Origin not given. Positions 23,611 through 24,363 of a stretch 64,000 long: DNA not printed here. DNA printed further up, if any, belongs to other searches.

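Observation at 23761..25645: Three paralogous membrane-anchored cupredoxins with a CuA-like Cys...Cys-x3-His-x2-Met/Gln loop, plus one azurin-type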

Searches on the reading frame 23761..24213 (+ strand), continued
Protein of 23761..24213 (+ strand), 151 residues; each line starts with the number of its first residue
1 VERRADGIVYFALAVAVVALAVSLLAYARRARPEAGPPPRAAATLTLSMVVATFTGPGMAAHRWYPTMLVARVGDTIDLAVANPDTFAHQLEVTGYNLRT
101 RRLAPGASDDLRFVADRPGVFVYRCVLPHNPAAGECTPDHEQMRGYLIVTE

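Call 74: search_protein_families(library=ncbifam, max_evalue=1e-10, proteins=[L027:1083-3293:+, L027:6608-8491:+, L028:6528-7778:+])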
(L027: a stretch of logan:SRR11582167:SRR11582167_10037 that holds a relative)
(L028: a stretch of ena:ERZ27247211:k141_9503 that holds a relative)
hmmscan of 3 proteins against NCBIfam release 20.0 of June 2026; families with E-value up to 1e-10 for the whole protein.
L027:1083-3293:+ (736 aa): 25 families
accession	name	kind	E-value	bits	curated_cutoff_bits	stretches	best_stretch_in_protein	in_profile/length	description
TIGR00490.1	aEF-2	equivalog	1.1e-270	899.8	738.45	1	5-724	4-717/720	elongation factor EF-2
TIGR00484.1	EF-G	equivalog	8.5e-97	324.9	659.4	3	17-167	7-155/691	elongation factor G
NF009381.0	PRK12740.1-5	subfamily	4.5e-94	316.2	583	2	247-720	266-687/692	elongation factor G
NF009891.0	PRK13351.1-1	equivalog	3.4e-73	247.3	597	3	248-478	252-475/681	elongation factor G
TIGR01394.1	TypA_BipA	equivalog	5.4e-63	213.2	757.3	2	20-173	1-146/594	translational GTPase TypA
NF009377.1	PRK12740.1-1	equivalog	6.7e-63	213.2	890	3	247-479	270-501/700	elongation factor G-like protein EF-G2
NF058620.1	EFG2_Bacteroid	exception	1.3e-55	189.1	1000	2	281-717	289-710/717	elongation factor G2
NF012153.1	tet_protect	equivalog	3.1e-55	187.6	775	2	22-167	2-145/614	tetracycline resistance ribosomal protection protein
NF009379.0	PRK12740.1-3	equivalog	2.3e-52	178.5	513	3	288-477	287-466/674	elongation factor G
TIGR01393.1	lepA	equivalog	2.3e-49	168.3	533.9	1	20-165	3-148/595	translation elongation factor 4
NF033148.1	tet_protect_M_W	exception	6.5e-37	127.2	1100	1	21-167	4-148/639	TetM/TetW/TetO/TetS family tetracycline resistance ribosomal protection protein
NF007583.0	PRK10218.1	equivalog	1e-34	119.6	1260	1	17-151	2-132/607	ribosome-dependent GTPase TypA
NF000120.3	47473_otr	exception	2.8e-34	118.7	900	1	22-152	4-132/608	tetracycline resistance ribosomal protection protein Otr(A)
NF009892.0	PRK13351.1-3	equivalog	1.1e-33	116.6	640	1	20-155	3-141/623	elongation factor G-like protein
NF001964.0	PRK00741.1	equivalog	2.5e-28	98.8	473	1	12-155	4-149/529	peptide chain release factor 3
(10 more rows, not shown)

L027:6608-8491:+ (627 aa): 2 families
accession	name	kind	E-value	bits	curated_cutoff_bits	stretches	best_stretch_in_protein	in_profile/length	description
NF045798.1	DsrP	equivalog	5.4e-37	128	350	2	12-155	3-142/346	sulfate reduction electron transfer complex DsrMKJOP subunit DsrP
NF041784.1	mnquin_red_QrcD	equivalog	3.4e-15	56.2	570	0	18-158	15-154/408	menaquinone reductase integral membrane subunit QrcD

L028:6528-7778:+ (416 aa): 2 families
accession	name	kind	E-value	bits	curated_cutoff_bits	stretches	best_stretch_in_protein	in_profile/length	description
NF045798.1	DsrP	equivalog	1.9e-28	99.9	350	1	23-156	12-142/346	sulfate reduction electron transfer complex DsrMKJOP subunit DsrP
NF041784.1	mnquin_red_QrcD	equivalog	2.8e-18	66.4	570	0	231-409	216-392/408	menaquinone reductase integral membrane subunit QrcD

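Call 81: find_related_loci(query=A7, collection=metagenome_contigs, flank=6000)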
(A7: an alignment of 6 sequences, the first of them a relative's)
Query A7 (179 aa) in metagenome_contigs; peptide patterns used: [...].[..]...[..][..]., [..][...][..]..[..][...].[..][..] (x = any residue, [..] = any of these).
377 stretches matched a pattern; 18 encode a relative of the query (tblastn E <= 1e-3); 18 distinct loci.
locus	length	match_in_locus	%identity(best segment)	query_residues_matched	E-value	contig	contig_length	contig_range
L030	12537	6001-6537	99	1-179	2e-117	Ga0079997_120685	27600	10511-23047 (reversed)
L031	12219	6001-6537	99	1-179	2e-117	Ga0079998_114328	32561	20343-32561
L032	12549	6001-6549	55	10-179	1e-62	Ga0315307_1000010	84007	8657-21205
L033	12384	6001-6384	63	52-179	2e-53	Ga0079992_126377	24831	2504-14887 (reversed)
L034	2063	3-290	70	84-179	3e-43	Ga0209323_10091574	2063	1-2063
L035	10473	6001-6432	51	30-179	2e-42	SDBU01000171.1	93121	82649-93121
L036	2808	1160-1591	51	30-179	2e-42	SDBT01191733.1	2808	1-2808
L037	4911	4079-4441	48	52-179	3e-37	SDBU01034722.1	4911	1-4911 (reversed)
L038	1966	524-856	50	62-179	4e-37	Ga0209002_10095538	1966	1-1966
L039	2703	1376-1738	48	52-179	1e-36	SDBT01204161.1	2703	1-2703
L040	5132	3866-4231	47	51-179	5e-36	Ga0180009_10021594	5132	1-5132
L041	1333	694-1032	49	60-179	2e-35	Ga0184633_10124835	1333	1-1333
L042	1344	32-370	49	60-179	1e-34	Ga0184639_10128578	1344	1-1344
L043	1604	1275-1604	50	49-159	2e-31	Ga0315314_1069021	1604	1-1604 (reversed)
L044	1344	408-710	45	73-179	3e-23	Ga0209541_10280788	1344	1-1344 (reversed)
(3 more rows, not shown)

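Call 84: search_protein_families(library=pfam, max_evalue=0.01, proteins=[P0292, P0322, P0328, P0333, P0352, P0227, P0214, P0240, P0230, P0253])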
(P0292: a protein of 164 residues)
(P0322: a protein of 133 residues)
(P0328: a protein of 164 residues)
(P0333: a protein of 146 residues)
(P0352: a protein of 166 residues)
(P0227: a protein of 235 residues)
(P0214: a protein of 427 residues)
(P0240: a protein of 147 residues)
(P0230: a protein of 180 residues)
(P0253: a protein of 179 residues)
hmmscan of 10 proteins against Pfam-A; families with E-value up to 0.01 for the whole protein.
P0292 (164 aa): 3 families
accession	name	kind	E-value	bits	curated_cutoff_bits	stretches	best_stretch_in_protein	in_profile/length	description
PF13473.12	Cupredoxin_1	-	7.7e-14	52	27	1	59-162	13-104/104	Cupredoxin-like domain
PF00116.26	COX2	-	1.8e-06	28.3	22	1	88-157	46-114/120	Cytochrome C oxidase subunit II, periplasmic domain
PF07731.20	Cu-oxidase_2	-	0.0017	18.6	20.4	0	87-112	32-57/137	Multicopper oxidase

P0322 (133 aa): 2 families
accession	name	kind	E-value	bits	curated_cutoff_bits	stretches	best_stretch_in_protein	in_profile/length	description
PF13473.12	Cupredoxin_1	-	4.2e-08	33.6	27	1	37-131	17-104/104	Cupredoxin-like domain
PF00127.26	Copper-bind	-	0.0043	17.9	21.2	0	43-131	3-98/99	Copper binding proteins, plastocyanin/azurin family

P0328 (164 aa): 1 family
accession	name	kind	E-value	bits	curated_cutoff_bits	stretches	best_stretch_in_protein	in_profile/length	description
PF13473.12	Cupredoxin_1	-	2.2e-05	24.8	27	1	74-145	33-93/104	Cupredoxin-like domain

P0333 (146 aa): 3 families
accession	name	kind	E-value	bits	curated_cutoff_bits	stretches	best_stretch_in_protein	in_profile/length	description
PF13473.12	Cupredoxin_1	-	1.4e-15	57.6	27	1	54-144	19-104/104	Cupredoxin-like domain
PF00127.26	Copper-bind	-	7.2e-05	23.6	21.2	1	59-145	6-99/99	Copper binding proteins, plastocyanin/azurin family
PF00116.26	COX2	-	7.6e-05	23.1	22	1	77-139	53-114/120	Cytochrome C oxidase subunit II, periplasmic domain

P0352 (166 aa): 4 families
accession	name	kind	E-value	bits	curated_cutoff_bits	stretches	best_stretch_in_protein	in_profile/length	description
PF13473.12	Cupredoxin_1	-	4.2e-12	46.4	27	1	72-165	15-104/104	Cupredoxin-like domain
PF00116.26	COX2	-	2.1e-06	28.1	22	1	94-159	48-113/120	Cytochrome C oxidase subunit II, periplasmic domain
PF00127.26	Copper-bind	-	0.0013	19.6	21.2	0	82-166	7-99/99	Copper binding proteins, plastocyanin/azurin family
PF07731.20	Cu-oxidase_2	-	0.0032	17.7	20.4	0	125-150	94-119/137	Multicopper oxidase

P0227 (235 aa): 5 families
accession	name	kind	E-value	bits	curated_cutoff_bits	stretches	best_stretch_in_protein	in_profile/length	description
PF00116.26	COX2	-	9.9e-20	71.1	22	2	57-121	50-113/120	Cytochrome C oxidase subunit II, periplasmic domain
PF13473.12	Cupredoxin_1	-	8.9e-16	58.2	27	2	46-112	28-94/104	Cupredoxin-like domain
PF07732.21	Cu-oxidase_3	-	0.00026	21.5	21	0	47-128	21-115/119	Multicopper oxidase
PF07731.20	Cu-oxidase_2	-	0.00047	20.4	20.4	0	86-113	93-120/137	Multicopper oxidase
PF18614.7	RNase_II_C_S1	-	0.0047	17.2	26.6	0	58-76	35-53/59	RNase II-type exonuclease C-terminal S1 domain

P0214 (427 aa): 3 families
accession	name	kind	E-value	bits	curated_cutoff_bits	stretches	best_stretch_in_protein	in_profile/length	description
PF13473.12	Cupredoxin_1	-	1.3e-11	44.8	27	1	145-192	30-77/104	Cupredoxin-like domain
PF00127.26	Copper-bind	-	5.9e-05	23.8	21.2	0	146-237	13-98/99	Copper binding proteins, plastocyanin/azurin family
PF07732.21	Cu-oxidase_3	-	8.5e-05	23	21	0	34-106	26-102/119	Multicopper oxidase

P0240 (147 aa): 2 families
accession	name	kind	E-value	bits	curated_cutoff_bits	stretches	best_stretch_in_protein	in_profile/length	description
PF13473.12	Cupredoxin_1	-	6.2e-09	36.3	27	1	43-145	14-104/104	Cupredoxin-like domain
PF00116.26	COX2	-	4.7e-05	23.7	22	1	68-140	46-114/120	Cytochrome C oxidase subunit II, periplasmic domain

P0230 (180 aa): 4 families
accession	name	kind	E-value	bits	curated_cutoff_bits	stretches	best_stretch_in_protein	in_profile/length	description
PF13473.12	Cupredoxin_1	-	1.1e-10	41.8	27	1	86-157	25-95/104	Cupredoxin-like domain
PF00116.26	COX2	-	0.00027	21.3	22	1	92-155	42-103/120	Cytochrome C oxidase subunit II, periplasmic domain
PF07732.21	Cu-oxidase_3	-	0.0011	19.5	21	1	93-158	24-102/119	Multicopper oxidase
PF23509.1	MSMEG_3727_PQQ-assoc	-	0.006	16.4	27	1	90-126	53-89/152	MSMEG_3727, PQQ-associated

P0253 (179 aa): 2 families
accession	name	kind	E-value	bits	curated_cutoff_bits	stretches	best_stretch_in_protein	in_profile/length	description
PF13473.12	Cupredoxin_1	-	0.00023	21.6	27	1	74-162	22-100/104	Cupredoxin-like domain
PF07731.20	Cu-oxidase_2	-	0.0019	18.4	20.4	0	79-137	25-101/137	Multicopper oxidase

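Call 94: list_cluster_members(proteins=[P0230, P0253, P0241, P0247, P0218, P0232, P0262, P0240, P0272, P0214])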
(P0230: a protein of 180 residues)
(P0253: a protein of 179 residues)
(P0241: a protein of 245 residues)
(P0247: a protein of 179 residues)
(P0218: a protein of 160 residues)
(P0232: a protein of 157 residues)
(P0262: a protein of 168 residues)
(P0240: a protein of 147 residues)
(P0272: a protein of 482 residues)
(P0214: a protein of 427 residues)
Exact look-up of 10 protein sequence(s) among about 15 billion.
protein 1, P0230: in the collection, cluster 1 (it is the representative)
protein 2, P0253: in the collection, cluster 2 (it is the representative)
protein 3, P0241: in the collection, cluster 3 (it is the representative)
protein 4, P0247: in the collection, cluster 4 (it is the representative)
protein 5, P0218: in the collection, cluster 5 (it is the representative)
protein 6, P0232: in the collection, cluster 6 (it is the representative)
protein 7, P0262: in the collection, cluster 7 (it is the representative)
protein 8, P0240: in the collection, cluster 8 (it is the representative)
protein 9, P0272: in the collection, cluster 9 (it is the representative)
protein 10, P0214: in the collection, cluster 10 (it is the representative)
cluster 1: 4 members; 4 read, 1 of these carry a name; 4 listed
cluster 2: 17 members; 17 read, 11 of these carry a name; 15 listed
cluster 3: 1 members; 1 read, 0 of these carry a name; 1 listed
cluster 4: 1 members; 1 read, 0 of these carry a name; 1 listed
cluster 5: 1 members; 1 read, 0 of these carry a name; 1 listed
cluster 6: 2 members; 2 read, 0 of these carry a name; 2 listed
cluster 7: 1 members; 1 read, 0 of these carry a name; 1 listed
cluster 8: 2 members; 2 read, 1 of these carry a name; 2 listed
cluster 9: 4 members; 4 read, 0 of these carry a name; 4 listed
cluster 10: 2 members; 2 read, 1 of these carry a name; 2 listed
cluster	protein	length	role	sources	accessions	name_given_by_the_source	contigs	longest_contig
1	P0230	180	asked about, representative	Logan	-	-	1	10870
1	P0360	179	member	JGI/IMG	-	heme/copper-type cytochrome/quinol oxidase subunit 2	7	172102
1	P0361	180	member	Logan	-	-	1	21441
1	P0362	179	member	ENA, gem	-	-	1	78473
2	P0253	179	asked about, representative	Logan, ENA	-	-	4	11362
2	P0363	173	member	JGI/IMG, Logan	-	plastocyanin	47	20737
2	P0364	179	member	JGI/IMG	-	plastocyanin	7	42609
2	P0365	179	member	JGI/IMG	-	plastocyanin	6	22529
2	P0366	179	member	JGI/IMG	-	plastocyanin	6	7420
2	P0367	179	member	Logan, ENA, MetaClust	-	\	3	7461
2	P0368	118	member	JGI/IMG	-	plastocyanin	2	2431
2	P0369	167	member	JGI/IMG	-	plastocyanin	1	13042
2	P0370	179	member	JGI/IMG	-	plastocyanin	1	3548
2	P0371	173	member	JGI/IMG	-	plastocyanin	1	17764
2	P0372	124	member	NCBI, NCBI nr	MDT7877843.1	MAG: hypothetical protein RQ862_04730 [Candidatus Caldarchaeales archaeon] | hypothetical protein [Candidatus Caldarchaeales archaeon]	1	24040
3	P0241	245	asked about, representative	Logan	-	-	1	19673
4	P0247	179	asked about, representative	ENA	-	-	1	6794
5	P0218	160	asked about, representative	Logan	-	-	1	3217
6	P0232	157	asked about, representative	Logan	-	-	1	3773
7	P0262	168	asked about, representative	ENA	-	-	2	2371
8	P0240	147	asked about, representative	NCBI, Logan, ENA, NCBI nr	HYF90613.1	MAG TPA: cupredoxin domain-containing protein [Symbiobacteriaceae bacterium] | cupredoxin domain-containing protein [Symbiobacteriaceae bacterium]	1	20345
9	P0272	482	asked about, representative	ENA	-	-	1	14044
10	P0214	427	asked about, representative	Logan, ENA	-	-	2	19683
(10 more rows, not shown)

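Call 95: find_encoding_contigs(protein=P0240, flank=8000, max_places=1)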
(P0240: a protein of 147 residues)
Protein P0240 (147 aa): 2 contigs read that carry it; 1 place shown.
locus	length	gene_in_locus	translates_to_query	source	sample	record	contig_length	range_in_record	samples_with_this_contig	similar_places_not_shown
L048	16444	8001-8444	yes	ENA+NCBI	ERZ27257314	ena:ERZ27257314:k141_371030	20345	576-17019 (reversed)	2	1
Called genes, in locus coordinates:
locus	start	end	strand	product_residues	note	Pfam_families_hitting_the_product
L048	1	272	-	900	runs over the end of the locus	PF02743:dCache_1, PF13426:PAS_9 (faint), PF01590:GAF, PF13185:GAF_2, PF13492:GAF_3 (weak), PF00512:HisKA, PF02518:HATPase_c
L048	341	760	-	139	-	PF04143:Sulf_transp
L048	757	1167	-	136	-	-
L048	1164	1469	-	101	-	PF11823:Se_S_carrier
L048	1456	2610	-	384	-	PF00266:Aminotran_5, PF00155:Aminotran_1_2 (weak), PF01212:Beta_elim_lyase (weak), PF01041:DegT_DnrJ_EryC1, PF01053:Cys_Met_Meta_PP (weak)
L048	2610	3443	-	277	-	PF10646:Germane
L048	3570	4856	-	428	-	PF02683:DsbD_TM, PF13386:DsbD_2 (weak)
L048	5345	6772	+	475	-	-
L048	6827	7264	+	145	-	PF00034:Cytochrom_C (faint)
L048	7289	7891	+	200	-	PF13473:Cupredoxin_1 (weak)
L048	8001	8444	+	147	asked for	PF13473:Cupredoxin_1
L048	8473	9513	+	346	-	PF13237:Fer4_10 (weak), PF12838:Fer4_7 (weak), PF13247:Fer4_11, PF13187:Fer4_9 (weak), PF00037:Fer4, PF12797:Fer4_2, PF12837:Fer4_6 (weak), PF13237:Fer4_10 (weak), +2 more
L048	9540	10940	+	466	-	PF03916:NrfD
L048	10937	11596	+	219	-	-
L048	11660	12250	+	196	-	PF00581:Rhodanese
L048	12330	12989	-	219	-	PF00072:Response_reg, PF00196:GerE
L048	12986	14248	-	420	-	PF00989:PAS, PF08448:PAS_4, PF13188:PAS_8 (weak), PF13426:PAS_9, PF07730:HisKA_3, PF13581:HATPase_c_2 (weak), PF02518:HATPase_c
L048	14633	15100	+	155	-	PF04205:FMN_bind (weak)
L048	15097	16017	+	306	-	PF02424:ApbE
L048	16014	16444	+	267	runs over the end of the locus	PF03116:NQR2_RnfD_RnfE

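Call 96: find_encoding_contigs(protein=P0272, flank=8000, max_places=1)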
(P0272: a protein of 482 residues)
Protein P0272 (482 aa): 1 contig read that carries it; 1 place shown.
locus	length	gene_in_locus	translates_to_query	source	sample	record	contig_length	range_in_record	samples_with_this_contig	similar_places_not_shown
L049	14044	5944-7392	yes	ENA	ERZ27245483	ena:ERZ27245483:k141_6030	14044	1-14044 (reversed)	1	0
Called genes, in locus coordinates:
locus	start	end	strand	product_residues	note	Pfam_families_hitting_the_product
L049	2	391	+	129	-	?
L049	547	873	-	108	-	PF12840:HTH_20 (weak), PF01022:HTH_5, PF13463:HTH_27 (weak), PF01978:TrmB (weak)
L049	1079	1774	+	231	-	PF04282:DUF438, PF01814:Hemerythrin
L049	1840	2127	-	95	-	-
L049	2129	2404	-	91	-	-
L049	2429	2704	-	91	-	PF24365:DUF7521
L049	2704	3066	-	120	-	-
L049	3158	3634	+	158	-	PF13473:Cupredoxin_1 (weak)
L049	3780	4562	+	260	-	PF13534:Fer4_17 (faint), PF14697:Fer4_21 (faint), PF12838:Fer4_7 (weak), PF13247:Fer4_11, PF13187:Fer4_9 (weak), PF12837:Fer4_6 (weak), PF13237:Fer4_10 (weak), PF13247:Fer4_11 (weak), +1 more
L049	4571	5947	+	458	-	PF03916:NrfD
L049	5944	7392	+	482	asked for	PF13473:Cupredoxin_1 (faint)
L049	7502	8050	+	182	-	-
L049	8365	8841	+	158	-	PF01243:PNPOx_N, PF12900:Pyridox_ox_2 (weak)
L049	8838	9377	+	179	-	PF01243:PNPOx_N, PF12900:Pyridox_ox_2 (weak)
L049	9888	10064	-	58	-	-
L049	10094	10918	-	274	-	-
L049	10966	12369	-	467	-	PF07732:Cu-oxidase_3, PF00394:Cu-oxidase (faint), PF07731:Cu-oxidase_2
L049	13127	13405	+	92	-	-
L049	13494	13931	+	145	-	PF01243:PNPOx_N, PF12900:Pyridox_ox_2 (weak)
